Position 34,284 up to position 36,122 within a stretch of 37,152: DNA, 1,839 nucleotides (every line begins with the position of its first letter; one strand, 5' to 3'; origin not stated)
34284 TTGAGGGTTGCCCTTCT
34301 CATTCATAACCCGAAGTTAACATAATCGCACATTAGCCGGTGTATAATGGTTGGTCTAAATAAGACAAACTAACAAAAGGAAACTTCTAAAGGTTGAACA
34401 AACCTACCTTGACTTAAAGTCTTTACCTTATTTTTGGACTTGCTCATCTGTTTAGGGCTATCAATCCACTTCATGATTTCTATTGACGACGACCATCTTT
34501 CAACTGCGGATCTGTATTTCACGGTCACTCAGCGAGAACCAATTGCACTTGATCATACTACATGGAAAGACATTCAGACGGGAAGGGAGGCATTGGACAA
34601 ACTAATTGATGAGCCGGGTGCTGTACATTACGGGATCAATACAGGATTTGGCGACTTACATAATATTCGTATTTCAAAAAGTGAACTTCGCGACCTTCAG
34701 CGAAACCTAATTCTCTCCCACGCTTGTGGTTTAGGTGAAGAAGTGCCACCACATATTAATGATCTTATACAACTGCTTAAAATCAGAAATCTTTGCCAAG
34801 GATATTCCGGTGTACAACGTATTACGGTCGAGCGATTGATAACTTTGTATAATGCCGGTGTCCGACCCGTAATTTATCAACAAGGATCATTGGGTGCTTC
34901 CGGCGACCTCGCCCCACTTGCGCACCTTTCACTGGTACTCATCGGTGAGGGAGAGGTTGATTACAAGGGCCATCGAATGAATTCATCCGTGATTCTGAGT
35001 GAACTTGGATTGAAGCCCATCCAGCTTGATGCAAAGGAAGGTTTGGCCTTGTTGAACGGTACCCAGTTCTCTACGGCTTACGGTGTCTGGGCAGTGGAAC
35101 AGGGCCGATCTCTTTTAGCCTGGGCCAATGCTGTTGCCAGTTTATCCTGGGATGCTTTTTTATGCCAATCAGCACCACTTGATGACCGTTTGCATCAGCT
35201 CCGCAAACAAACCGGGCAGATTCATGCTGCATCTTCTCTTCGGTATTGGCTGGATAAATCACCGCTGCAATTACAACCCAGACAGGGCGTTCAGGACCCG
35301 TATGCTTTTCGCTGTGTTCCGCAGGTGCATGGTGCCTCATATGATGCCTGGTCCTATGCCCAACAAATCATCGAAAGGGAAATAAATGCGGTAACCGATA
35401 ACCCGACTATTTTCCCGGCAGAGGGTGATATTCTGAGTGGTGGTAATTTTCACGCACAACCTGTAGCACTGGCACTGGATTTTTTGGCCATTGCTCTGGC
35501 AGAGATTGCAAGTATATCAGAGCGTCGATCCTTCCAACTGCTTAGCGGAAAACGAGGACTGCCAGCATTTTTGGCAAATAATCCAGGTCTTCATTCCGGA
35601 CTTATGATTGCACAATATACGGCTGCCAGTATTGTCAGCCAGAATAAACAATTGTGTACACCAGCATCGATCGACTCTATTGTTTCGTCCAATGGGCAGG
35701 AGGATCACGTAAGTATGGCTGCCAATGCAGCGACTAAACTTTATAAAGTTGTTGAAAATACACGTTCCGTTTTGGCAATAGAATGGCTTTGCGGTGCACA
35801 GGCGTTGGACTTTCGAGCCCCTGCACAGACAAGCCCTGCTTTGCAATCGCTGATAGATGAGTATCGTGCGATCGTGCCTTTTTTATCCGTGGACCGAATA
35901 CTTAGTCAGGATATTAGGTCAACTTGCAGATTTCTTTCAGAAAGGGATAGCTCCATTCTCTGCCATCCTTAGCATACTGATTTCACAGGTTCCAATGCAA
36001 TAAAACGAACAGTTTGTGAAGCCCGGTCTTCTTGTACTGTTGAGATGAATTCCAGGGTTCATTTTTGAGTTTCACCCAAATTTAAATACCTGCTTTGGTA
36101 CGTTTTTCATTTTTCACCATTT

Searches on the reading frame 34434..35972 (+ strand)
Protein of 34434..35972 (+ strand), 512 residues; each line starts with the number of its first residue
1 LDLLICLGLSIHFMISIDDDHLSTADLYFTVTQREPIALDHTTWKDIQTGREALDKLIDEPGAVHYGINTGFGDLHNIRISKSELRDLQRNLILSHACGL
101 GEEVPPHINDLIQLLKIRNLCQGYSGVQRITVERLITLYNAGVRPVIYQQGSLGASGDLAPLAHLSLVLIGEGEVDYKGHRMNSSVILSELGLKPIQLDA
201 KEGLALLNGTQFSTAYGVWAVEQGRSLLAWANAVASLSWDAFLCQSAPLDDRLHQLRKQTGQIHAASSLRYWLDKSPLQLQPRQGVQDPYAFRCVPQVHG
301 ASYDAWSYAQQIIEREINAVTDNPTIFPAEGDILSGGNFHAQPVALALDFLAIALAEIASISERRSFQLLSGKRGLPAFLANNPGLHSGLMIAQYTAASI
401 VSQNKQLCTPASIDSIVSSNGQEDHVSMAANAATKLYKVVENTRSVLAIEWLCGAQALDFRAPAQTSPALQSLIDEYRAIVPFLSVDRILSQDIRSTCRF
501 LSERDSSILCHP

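Call 45: search_protein_families(library=pfam, proteins=[window:34434-35972:+], max_evalue=0.0001)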
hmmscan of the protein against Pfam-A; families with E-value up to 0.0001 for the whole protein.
window:34434-35972:+ (512 aa): 1 family
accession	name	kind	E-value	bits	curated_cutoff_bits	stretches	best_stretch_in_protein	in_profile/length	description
PF00221.24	Lyase_aromatic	-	1e-176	588.7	27.3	1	23-478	2-465/466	Aromatic amino acid lyase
